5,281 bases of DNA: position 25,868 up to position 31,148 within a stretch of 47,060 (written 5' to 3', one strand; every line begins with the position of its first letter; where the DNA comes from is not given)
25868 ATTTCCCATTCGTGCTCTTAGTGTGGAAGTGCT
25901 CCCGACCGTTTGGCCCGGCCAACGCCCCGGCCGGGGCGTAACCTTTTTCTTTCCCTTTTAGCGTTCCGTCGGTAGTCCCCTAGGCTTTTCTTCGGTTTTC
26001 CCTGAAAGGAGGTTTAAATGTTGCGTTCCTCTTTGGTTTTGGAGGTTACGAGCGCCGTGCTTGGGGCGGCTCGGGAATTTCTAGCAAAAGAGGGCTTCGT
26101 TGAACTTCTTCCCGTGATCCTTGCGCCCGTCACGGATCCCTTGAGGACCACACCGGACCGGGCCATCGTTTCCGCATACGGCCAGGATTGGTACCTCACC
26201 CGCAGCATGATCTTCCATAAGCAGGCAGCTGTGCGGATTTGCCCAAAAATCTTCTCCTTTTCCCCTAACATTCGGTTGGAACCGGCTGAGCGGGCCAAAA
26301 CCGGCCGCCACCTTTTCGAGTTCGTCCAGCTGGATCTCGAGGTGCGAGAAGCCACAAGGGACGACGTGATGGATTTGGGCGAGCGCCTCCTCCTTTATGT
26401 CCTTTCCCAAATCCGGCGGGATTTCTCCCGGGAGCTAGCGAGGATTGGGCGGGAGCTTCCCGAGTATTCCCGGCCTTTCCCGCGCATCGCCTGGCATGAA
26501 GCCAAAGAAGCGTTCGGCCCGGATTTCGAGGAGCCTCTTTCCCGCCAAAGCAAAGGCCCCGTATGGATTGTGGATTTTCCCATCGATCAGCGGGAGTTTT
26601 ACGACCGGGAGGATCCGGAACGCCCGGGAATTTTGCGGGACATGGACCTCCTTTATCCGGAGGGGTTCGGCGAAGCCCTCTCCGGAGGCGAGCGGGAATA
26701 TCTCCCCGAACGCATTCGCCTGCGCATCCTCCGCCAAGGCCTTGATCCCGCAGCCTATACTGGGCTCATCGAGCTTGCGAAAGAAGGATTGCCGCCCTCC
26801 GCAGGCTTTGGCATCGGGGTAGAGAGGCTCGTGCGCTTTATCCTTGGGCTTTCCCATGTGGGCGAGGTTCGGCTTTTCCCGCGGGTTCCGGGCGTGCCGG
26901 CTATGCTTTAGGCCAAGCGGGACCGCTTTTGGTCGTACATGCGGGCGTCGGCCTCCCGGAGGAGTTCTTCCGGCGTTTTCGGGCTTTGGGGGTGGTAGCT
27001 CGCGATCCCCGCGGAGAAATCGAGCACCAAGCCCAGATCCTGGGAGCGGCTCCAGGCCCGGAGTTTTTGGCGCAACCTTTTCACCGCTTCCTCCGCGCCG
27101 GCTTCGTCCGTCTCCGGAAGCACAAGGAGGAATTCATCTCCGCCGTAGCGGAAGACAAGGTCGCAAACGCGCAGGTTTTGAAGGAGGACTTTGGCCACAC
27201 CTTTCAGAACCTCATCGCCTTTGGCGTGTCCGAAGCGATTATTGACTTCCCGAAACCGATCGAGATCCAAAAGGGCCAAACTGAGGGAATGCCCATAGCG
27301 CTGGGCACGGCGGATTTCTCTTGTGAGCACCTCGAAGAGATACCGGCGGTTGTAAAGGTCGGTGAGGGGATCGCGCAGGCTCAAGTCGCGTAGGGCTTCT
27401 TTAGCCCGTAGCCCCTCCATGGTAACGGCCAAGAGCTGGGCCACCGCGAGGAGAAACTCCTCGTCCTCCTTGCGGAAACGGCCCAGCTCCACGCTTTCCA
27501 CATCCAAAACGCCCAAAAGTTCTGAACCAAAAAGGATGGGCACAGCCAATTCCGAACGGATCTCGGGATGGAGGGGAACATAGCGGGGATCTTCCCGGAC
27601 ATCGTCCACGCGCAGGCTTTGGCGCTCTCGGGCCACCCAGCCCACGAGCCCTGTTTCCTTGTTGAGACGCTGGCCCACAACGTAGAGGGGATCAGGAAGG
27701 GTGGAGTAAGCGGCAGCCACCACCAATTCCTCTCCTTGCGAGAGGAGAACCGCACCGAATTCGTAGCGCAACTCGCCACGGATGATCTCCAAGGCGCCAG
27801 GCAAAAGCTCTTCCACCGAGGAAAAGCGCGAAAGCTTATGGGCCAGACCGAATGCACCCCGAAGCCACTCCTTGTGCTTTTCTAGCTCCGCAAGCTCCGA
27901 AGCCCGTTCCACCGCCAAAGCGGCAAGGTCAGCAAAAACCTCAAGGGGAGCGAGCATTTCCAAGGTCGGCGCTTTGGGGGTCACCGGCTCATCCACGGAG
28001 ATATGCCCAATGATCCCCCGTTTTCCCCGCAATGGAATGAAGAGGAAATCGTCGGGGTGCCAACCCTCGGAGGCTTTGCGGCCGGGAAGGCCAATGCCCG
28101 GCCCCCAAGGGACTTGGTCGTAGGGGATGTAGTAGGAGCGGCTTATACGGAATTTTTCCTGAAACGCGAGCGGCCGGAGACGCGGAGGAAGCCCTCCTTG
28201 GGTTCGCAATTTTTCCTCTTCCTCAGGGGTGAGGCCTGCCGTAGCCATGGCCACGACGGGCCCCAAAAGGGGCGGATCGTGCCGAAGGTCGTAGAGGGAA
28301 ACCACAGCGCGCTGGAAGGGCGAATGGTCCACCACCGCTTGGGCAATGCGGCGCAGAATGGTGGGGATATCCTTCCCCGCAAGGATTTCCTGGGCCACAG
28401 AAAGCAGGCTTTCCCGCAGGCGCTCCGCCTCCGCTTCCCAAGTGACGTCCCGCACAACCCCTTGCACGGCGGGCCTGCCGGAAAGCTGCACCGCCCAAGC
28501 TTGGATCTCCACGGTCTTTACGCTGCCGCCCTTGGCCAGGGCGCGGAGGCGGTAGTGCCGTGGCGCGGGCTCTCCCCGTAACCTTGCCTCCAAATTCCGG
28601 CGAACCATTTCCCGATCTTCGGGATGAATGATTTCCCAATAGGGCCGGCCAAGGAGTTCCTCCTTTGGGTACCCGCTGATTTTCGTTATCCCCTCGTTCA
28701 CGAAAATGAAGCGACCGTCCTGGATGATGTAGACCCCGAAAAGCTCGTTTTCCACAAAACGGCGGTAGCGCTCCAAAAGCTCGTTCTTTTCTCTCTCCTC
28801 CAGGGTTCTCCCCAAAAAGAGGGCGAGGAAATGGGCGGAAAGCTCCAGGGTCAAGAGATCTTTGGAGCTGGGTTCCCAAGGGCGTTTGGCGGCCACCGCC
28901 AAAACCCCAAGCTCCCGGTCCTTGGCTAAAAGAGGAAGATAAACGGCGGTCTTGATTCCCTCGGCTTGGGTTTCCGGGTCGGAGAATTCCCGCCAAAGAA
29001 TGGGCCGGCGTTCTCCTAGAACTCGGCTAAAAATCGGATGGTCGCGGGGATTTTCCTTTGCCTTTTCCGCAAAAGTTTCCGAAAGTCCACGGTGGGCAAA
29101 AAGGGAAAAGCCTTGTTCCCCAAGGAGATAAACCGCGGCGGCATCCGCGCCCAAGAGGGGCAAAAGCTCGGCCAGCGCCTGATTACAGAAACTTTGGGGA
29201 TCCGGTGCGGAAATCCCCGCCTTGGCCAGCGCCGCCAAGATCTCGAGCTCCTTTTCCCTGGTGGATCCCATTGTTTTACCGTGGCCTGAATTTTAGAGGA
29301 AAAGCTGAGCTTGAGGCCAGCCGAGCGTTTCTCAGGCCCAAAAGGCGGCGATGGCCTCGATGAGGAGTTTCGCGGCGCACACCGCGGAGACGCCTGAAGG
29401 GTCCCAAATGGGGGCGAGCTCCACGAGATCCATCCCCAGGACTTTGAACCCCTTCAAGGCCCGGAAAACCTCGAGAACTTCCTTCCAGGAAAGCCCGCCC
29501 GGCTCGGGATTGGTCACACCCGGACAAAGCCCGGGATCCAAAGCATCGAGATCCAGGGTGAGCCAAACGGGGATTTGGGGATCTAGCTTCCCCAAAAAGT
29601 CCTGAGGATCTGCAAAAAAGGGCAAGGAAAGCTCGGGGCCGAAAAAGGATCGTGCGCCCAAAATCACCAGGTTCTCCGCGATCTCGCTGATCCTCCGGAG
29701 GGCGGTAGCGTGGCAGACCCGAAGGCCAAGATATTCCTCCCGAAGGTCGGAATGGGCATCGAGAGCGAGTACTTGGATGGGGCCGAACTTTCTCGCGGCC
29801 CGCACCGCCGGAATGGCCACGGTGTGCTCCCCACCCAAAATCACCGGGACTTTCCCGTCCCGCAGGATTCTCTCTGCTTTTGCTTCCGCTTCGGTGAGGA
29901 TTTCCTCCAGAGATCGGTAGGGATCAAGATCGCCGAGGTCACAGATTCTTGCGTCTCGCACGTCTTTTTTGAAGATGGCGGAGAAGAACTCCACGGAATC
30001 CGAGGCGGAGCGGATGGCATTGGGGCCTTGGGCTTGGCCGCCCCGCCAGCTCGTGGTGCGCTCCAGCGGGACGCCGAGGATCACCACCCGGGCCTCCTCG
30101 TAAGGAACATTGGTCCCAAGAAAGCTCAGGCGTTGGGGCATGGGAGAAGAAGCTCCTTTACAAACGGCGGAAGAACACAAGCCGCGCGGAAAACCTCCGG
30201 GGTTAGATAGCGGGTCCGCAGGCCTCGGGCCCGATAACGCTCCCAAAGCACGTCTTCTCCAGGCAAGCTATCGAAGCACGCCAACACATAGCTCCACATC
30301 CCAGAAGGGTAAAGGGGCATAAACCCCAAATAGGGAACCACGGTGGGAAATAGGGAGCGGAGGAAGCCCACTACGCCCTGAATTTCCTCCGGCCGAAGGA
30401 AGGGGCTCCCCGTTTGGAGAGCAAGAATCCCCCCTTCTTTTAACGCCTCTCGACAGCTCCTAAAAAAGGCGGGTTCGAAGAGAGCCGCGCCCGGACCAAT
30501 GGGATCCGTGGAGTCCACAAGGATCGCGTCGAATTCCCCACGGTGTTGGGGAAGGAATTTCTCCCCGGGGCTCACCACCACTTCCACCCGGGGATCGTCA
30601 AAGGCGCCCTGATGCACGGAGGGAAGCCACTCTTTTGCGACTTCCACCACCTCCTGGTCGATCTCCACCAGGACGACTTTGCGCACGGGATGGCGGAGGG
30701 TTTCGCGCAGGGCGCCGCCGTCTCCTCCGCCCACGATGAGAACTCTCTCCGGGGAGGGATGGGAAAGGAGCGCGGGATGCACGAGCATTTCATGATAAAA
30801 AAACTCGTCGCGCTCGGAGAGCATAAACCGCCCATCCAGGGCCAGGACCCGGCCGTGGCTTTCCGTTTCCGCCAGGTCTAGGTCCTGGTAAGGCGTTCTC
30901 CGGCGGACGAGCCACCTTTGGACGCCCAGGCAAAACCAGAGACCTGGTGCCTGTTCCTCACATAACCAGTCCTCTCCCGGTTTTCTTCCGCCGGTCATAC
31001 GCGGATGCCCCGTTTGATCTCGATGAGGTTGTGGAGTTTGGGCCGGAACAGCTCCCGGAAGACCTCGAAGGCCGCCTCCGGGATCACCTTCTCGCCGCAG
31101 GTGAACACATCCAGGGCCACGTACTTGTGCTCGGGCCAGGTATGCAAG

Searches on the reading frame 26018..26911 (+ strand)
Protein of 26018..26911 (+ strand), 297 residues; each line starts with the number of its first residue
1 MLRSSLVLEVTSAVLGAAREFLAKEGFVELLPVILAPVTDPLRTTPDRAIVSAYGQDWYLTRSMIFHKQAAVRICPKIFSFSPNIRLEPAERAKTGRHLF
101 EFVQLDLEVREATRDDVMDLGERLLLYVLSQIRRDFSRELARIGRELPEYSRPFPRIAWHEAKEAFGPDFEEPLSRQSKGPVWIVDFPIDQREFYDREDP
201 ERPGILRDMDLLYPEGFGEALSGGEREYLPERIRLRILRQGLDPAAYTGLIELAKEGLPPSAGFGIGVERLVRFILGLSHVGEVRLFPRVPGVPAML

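Call 8: search_protein_families(library=pfam, proteins=[window:26018-26911:+])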
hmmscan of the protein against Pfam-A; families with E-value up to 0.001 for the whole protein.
window:26018-26911:+ (297 aa): 1 family
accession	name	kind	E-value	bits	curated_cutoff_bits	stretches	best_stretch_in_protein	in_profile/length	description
PF00152.25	tRNA-synt_2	-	1.3e-46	159.5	25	1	5-290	19-307/308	tRNA synthetases class II (D, K and N)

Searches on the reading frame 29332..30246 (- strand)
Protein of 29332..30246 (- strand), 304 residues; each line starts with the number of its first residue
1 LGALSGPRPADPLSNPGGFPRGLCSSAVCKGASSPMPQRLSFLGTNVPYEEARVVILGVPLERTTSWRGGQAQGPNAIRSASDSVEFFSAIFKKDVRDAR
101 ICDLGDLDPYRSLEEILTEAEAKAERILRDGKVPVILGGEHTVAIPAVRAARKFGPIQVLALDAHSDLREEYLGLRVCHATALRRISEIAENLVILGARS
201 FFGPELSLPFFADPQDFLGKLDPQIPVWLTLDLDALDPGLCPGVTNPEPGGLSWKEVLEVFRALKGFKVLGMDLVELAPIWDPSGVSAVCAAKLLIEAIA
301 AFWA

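Call 56: search_protein_families(library=pfam, max_evalue=0.00001, proteins=[window:29332-30246:-])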
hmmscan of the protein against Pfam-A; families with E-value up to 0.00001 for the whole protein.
window:29332-30246:- (304 aa): 1 family
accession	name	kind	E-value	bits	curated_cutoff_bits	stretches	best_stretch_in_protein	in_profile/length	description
PF00491.26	Arginase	-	3.7e-60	204.2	22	2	53-202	2-162/280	Arginase family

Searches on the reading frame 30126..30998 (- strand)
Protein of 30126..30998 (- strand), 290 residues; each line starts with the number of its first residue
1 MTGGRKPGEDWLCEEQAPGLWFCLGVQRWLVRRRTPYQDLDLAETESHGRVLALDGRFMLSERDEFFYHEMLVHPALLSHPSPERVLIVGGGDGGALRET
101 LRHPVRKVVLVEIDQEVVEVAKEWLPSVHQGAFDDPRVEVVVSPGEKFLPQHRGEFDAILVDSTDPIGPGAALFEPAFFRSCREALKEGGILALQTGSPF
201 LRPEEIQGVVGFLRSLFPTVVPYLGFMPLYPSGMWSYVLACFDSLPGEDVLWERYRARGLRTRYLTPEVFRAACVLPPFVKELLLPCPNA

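Call 56: search_protein_families(library=pfam, max_evalue=0.00001, proteins=[window:30126-30998:-])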
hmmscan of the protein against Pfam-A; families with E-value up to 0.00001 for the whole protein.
window:30126-30998:- (290 aa): 3 families
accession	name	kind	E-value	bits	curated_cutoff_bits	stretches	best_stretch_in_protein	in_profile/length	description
PF01564.23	Spermine_synth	-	4.6e-56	189.7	22.9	1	65-240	1-176/186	Spermine/spermidine synthase domain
PF17284.7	Spermine_synt_N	-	6e-10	39.3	22.1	1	11-62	2-53/53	Spermidine synthase tetramerisation domain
PF13649.12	Methyltransf_25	-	7.5e-06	27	27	0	86-190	1-97/97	Methyltransferase domain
